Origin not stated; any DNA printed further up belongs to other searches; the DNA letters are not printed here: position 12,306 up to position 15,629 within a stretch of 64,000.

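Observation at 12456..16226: MMPL-like COG4258 exporter fused to a SAM methyltransferase, co-oriented with plsY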

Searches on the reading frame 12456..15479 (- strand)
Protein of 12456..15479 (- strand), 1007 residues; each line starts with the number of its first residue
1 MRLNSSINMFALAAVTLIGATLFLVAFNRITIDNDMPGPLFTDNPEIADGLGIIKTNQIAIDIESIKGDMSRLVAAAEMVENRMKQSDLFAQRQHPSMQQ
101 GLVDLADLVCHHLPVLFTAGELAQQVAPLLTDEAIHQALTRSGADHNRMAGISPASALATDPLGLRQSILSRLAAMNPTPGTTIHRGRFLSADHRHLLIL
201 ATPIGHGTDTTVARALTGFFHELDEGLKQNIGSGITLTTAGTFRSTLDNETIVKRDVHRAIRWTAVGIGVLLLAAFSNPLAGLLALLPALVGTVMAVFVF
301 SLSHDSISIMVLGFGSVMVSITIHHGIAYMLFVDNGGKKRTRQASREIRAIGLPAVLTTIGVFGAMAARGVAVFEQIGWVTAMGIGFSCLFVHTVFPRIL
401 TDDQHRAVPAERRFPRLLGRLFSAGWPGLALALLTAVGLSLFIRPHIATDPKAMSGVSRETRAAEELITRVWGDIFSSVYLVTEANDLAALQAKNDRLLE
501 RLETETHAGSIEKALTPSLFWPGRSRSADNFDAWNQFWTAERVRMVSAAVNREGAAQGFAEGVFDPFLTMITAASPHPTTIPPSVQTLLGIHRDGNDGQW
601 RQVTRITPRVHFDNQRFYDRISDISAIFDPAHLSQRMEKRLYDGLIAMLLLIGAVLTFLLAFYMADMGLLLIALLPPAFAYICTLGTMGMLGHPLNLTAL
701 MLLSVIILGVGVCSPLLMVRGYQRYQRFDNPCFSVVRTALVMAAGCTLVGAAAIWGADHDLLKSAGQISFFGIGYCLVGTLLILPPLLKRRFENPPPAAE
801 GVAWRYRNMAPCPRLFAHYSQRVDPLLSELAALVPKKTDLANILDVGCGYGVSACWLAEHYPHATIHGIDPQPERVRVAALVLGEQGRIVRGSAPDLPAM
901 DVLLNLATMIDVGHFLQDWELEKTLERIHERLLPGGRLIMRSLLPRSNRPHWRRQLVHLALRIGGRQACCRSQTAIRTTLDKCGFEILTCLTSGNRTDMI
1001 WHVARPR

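Call 3: search_protein_families(library=pfam, proteins=[window:12456-15479:-], max_evalue=0.01)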
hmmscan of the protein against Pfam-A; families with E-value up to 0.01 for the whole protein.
window:12456-15479:- (1007 aa): 9 families
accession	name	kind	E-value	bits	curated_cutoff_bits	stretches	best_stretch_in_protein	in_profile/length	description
PF13649.12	Methyltransf_25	-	2.8e-12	47.6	27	1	843-936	1-97/97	Methyltransferase domain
PF13489.12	Methyltransf_23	-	1.9e-11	44.4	27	1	825-988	8-162/164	Methyltransferase domain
PF08241.18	Methyltransf_11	-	1.6e-10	41.9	21.2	1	844-940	1-95/95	Methyltransferase domain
PF08242.18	Methyltransf_12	-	7.3e-10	39.9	30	1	844-938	1-98/98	Methyltransferase domain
PF03176.21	MMPL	-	1.3e-06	28.1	20.5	1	185-410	76-309/333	MMPL family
PF13847.12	Methyltransf_31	-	1.9e-06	28.1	27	1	840-942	4-111/145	Methyltransferase domain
PF05175.20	MTS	-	1.5e-05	25.2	23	1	830-880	23-72/170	Methyltransferase small domain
PF00891.24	Methyltransf_2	-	7.7e-05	22.6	22.3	1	839-985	62-209/210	O-methyltransferase domain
PF18949.5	DUF5693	-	0.0072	15.3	29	0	199-367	267-422/609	Family of unknown function (DUF5693)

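Call 4: search_protein_families(library=ncbifam, proteins=[window:12456-15479:-], max_evalue=0.01)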
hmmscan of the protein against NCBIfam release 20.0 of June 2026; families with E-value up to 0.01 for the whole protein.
window:12456-15479:- (1007 aa): 17 families
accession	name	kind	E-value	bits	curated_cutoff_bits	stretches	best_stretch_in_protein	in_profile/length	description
TIGR00921.1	2A067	subfamily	2.3e-12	45.8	351.9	2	637-789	186-344/733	hydrophobe/amphiphile efflux-3 (HAE3) family transporter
TIGR03480.1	HpnN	hypoth_equivalog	3.1e-12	45.3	751.85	1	656-791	725-859/862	hopanoid biosynthesis associated RND transporter like protein HpnN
TIGR00833.1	actII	subfamily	3.9e-12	45.3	874.7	2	229-401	147-330/910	MMPL family RND transporter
NF045667.1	MTase_DVU1556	equivalog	2.3e-08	33.8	155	1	838-990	21-165/213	DVU_1556 family methyltransferase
NF002463.0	PRK01683.1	equivalog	5.3e-06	26.2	297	1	815-883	8-75/258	trans-aconitate 2-methyltransferase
NF045825.1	FAmtase_mtf2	equivalog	5.5e-06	25.8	400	1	842-965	61-183/248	fatty-acid O-methyltransferase Mtf2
NF010703.0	PRK14103.1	equivalog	1.1e-05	25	320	1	818-910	10-100/256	trans-aconitate 2-methyltransferase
NF045823.1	PthPhpthDimycoMt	equivalog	1.3e-05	24.6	300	1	842-967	69-193/256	phthiotriol/phenolphthiotriol dimycocerosates methyltransferase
TIGR04543.1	ketoArg_3Met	equivalog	7.3e-05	22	425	1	825-889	137-199/336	2-ketoarginine methyltransferase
NF043040.1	corrin_prot_MT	hypoth_equivalog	8.9e-05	22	180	1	822-964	26-172/216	corrinoid protein-associated methyltransferase CpaM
TIGR03534.1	RF_mod_PrmC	equivalog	0.003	17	199.1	1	834-879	84-128/253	peptide chain release factor N(5)-glutamine methyltransferase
TIGR02469.1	CbiT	equivalog_domain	0.0049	17.1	78.3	0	830-940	12-120/124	precorrin-6Y C5,15-methyltransferase (decarboxylating) subunit CbiT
NF050150.1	RiPP_MTase_ApyS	equivalog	0.0054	16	400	1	817-890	123-192/323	RiPP biosynthesis methyltransferase ApyS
TIGR01983.1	UbiG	equivalog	0.0055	16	102.95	1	837-882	47-90/228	bifunctional 2-polyprenyl-6-hydroxyphenol methylase/3-demethylubiquinol 3-O-methyltransferase UbiG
TIGR02072.1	BioC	equivalog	0.0065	16.3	184.95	0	829-942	22-134/244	malonyl-ACP O-methyltransferase BioC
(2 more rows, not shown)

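Call 8: find_homologous_proteins(query=window:12456-15479:-, max_evalue=0.00001)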
Query window:12456-15479:- (1007 aa): 361 proteins with E <= 0.00001 among 8000 candidates; the best 120 are listed.
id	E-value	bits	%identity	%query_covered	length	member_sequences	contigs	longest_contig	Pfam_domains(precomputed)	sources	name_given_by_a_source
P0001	0.0e+0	2283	100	100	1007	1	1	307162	PF13847.13,PF13489.13,PF03176.22,PF05175.21,PF13649.13,PF08241.19,PF08242.19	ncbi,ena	-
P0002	0.0e+0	1881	83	100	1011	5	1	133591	PF13847.13,PF13489.13,PF03176.22,PF05175.21,PF13649.13,PF08241.19,PF08242.19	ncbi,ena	-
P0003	0.0e+0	1819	81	100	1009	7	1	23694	PF13847.13,PF18949.6,PF13489.13,PF05175.21,PF13649.13,PF08241.19,PF08242.19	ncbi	-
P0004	0.0e+0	1779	80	100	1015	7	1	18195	PF13489.13,PF03176.22,PF13649.13,PF08241.19,PF08242.19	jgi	-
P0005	0.0e+0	1766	78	100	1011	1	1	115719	PF13489.13,PF03176.22,PF13649.13,PF08241.19,PF08242.19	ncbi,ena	-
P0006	0.0e+0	1625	74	100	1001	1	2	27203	PF13489.13,PF03176.22,PF13649.13,PF08241.19,PF08242.19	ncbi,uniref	ncbi:methyltransferase domain-containing protein [Desulfosarcina sp.]|uniref:methyltransferase domai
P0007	0.0e+0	1431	65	100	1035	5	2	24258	PF13847.13,PF13489.13,PF03176.22,PF13649.13,PF08241.19,PF08242.19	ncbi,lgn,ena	-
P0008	0.0e+0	1427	65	100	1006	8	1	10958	PF13489.13,PF05175.21,PF13649.13,PF08241.19,PF08242.19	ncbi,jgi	-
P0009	0.0e+0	1423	66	100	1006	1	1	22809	PF13489.13,PF03176.22,PF13649.13,PF08241.19,PF08242.19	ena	-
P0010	0.0e+0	1408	65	100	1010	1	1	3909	PF13489.13,PF03176.22,PF05175.21,PF13649.13,PF08241.19,PF08242.19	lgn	-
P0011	0.0e+0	1399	64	100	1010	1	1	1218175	PF13489.13,PF03176.22,PF05175.21,PF13649.13,PF08241.19,PF08242.19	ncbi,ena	-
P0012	0.0e+0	1384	63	100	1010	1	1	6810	PF13489.13,PF03176.22,PF13649.13,PF08241.19,PF08242.19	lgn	-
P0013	0.0e+0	1377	64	100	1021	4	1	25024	PF13489.13,PF13649.13,PF08241.19,PF08242.19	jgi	jgi:predicted exporter/predicted O-methyltransferase YrrM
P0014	0.0e+0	1377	64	100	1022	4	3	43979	PF13489.13,PF03176.22,PF05175.21,PF13649.13,PF08241.19,PF08242.19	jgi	jgi:predicted exporter/SAM-dependent methyltransferase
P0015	0.0e+0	1371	63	100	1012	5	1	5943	PF13489.13,PF03176.22,PF05175.21,PF13649.13,PF08241.19,PF08242.19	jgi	jgi:predicted exporter/SAM-dependent methyltransferase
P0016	0.0e+0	1360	63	100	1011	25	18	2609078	PF13489.13,PF03176.22,PF13649.13,PF08241.19,PF08242.19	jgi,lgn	jgi:predicted exporter/SAM-dependent methyltransferase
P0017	0.0e+0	1349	63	100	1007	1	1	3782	PF13489.13,PF03176.22,PF13649.13,PF08241.19,PF08242.19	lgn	-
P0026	0.0e+0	1259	60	100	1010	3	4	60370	PF13489.13,PF13649.13,PF08241.19,PF08242.19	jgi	jgi:predicted exporter/SAM-dependent methyltransferase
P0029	0.0e+0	1249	58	100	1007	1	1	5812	PF13489.13,PF03176.22,PF13649.13,PF08241.19,PF08242.19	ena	-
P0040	0.0e+0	1194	59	100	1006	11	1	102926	PF13489.13,PF05175.21,PF13649.13,PF08241.19,PF08242.19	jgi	jgi:predicted exporter/SAM-dependent methyltransferase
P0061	1.9e-232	793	42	99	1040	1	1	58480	PF13489.13,PF03176.22,PF13649.13,PF08241.19,PF08242.19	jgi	jgi:uncharacterized protein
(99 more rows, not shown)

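Call 12: find_related_loci(query=A1, collection=genome_contigs, flank=10000)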
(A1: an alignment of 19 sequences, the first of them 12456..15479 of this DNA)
Query A1 (1007 aa) in genome_contigs; peptide patterns used: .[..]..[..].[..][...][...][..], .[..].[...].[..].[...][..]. (x = any residue, [..] = any of these).
599 stretches matched a pattern (row limit reached: there are more); 322 encode a relative of the query (tblastn E <= 1e-3); the best 80 are kept; 80 distinct loci.
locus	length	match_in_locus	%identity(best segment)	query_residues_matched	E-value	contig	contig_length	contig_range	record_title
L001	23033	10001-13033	83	1-1007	0e+0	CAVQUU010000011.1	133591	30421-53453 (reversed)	MAG: uncultured delta proteobacterium isolate MFD09964.bin.3.400 genome assembly, contig: contig_20985, whole genome sho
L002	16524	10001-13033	65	1-1007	0e+0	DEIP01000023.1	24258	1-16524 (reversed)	MAG TPA_asm: Desulfobacteraceae bacterium UBA2771 UBA2771_contig_20102, whole genome shotgun sequence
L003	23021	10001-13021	64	1-1007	0e+0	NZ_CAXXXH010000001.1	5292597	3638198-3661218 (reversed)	MAG: uncultured Desulfosarcina sp. isolate 50816ded-68e0-41e8-a3df-c89a3961daa5 contig_1, whole genome shotgun sequence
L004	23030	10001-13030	63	1-1007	0e+0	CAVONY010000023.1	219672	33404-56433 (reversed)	MAG: uncultured delta proteobacterium isolate MFD09964.bin.1.222 genome assembly, contig: contig_3238, whole genome shot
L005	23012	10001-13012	52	1-1005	0e+0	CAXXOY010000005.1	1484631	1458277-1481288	MAG: uncultured Desulfosarcina sp. isolate d456532c-4aeb-4088-96b6-462b3856a84e genome assembly, contig: contig_5, whole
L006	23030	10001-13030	64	1-1007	0e+0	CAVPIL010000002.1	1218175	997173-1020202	MAG: uncultured delta proteobacterium isolate MFD09964.bin.2.197 genome assembly, contig: contig_13537, whole genome sho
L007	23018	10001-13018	56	1-1007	0e+0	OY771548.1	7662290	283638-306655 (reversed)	MAG: uncultured Desulfosarcina sp. isolate c75788b4-9dc9-432e-af07-dc879bdb42fc genome assembly, chromosome: 1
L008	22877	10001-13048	41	4-1004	0e+0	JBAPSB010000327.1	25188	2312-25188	MAG: Desulfobacterales bacterium isolate MFD01244_ilm_asm_bin11 k127_12766, whole genome shotgun sequence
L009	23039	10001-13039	40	5-1003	0e+0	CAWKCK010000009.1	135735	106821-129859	MAG: uncultured delta proteobacterium isolate MFD03804.bin.1.209 genome assembly, contig: contig_55145, whole genome sho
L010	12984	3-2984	62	17-1007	0e+0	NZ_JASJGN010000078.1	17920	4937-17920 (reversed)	MAG: Desulfosarcina sp. isolate ChS5.bin.72 ChesSed_k141_2122887, whole genome shotgun sequence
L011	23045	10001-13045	40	4-1004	0e+0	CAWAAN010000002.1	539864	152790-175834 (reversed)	MAG: uncultured delta proteobacterium isolate MFD01721.bin.2.15 genome assembly, contig: contig_14698, whole genome shot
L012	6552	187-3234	39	3-1004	0e+0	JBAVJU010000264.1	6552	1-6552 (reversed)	MAG: Desulfobacterales bacterium isolate MFD04317_ilm_asm_bin18 k127_325617, whole genome shotgun sequence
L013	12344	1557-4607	39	4-1005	0e+0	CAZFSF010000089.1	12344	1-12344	MAG TPA_asm: uncultured Desulfobacteraceae bacterium isolate SRP214966_co1_315 genome assembly, contig: NODE_8004_length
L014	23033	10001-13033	43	4-1006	0e+0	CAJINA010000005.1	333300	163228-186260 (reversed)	MAG: Olavius algarvensis Delta 4 endosymbiont isolate Delta4_OalgB6SA genome assembly, contig: NODE_112345+_length_33330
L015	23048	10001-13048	38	4-1005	0e+0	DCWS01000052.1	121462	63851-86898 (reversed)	MAG TPA_asm: Desulfobacteraceae bacterium UBA2156 UBA2156_contig_509, whole genome shotgun sequence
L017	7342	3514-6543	39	12-1007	0e+0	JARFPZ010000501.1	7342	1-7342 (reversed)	MAG: Desulfosarcina sp. isolate MAG_Ve_Sed_11 k141_2540305, whole genome shotgun sequence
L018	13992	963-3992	39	12-1007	0e+0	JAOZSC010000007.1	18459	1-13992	MAG: Desulfobacterales bacterium isolate GMC6.metabat2.104_sub GMC6_2440_length_18459_cov_6.913823, whole genome shotgun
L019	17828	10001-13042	40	1-1004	0e+0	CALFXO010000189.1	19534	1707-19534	MAG TPA_asm: uncultured Syntrophobacteraceae bacterium isolate SRR3330210_bin.40_CONCOCT_v1.1_MAG genome assembly, conti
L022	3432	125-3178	36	4-1007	0e+0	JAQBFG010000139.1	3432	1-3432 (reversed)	MAG: Candidatus Zixiibacteriota bacterium isolate MAG_439_bin-06 439_bin-06_ctg-139, whole genome shotgun sequence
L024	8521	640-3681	41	8-1007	0e+0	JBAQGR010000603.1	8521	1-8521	MAG: Desulfatitalea sp. isolate MFD01879_ilm_asm_bin9 k127_15616, whole genome shotgun sequence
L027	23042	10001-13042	39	5-1007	0e+0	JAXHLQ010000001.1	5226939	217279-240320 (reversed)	MAG: Deltaproteobacteria bacterium isolate Salar_de_Ascotan_soil_MAG_ASO27 contig_800_polypolish, whole genome shotgun s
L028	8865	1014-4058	38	3-1007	0e+0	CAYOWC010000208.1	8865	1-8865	MAG TPA_asm: uncultured Desulfobacteraceae bacterium isolate binchicken_co47_163 genome assembly, contig: NODE_6195_leng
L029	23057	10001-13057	40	3-1005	0e+0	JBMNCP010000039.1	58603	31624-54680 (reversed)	MAG: Desulfobacterales bacterium isolate Bins.043 NODE_1184, whole genome shotgun sequence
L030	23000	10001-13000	40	12-1001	0e+0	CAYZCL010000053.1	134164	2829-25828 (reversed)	MAG TPA_asm: uncultured Desulfobacteraceae bacterium isolate binchicken_co219_27 genome assembly, contig: k141_622764, w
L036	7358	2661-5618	39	23-1007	0e+0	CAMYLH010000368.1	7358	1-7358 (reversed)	MAG: uncultured Desulfobacterales bacterium isolate FCS_M_Desulfobacterota_02 genome assembly, contig: scaffold_27958, w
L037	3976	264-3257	38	26-1007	0e+0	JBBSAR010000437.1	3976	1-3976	MAG: Desulfatiglandales bacterium isolate La6_metabat2.031 La6_metabat2.031_K_3451277_L_3976_cov_8.9541, whole genome sh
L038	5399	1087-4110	37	15-1007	0e+0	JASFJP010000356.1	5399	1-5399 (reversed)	MAG: Desulfobacterales bacterium isolate D0608U02metaG_Bin_613 D0608U02metaG_FD_scaffold_3061_c1, whole genome shotgun s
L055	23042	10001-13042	38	7-1005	0e+0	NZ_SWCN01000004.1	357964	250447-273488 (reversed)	Desulforhopalus sp. IMCC35007 NODE_4_length_357964_cov_75.348298, whole genome shotgun sequence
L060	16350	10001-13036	36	7-1005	0e+0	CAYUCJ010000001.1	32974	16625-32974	MAG TPA_asm: uncultured Desulfobacteraceae bacterium isolate SRP214966_co3_143 genome assembly, contig: NODE_1383_length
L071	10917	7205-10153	40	32-1007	0e+0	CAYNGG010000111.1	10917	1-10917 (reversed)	MAG TPA_asm: uncultured Desulfobacteraceae bacterium isolate binchicken_co8_379 genome assembly, contig: NODE_11486_leng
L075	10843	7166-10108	40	32-1007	0e+0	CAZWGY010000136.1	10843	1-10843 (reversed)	MAG TPA_asm: uncultured Desulfobacteraceae bacterium isolate SRP332253_co1_124 genome assembly, contig: NODE_10215_lengt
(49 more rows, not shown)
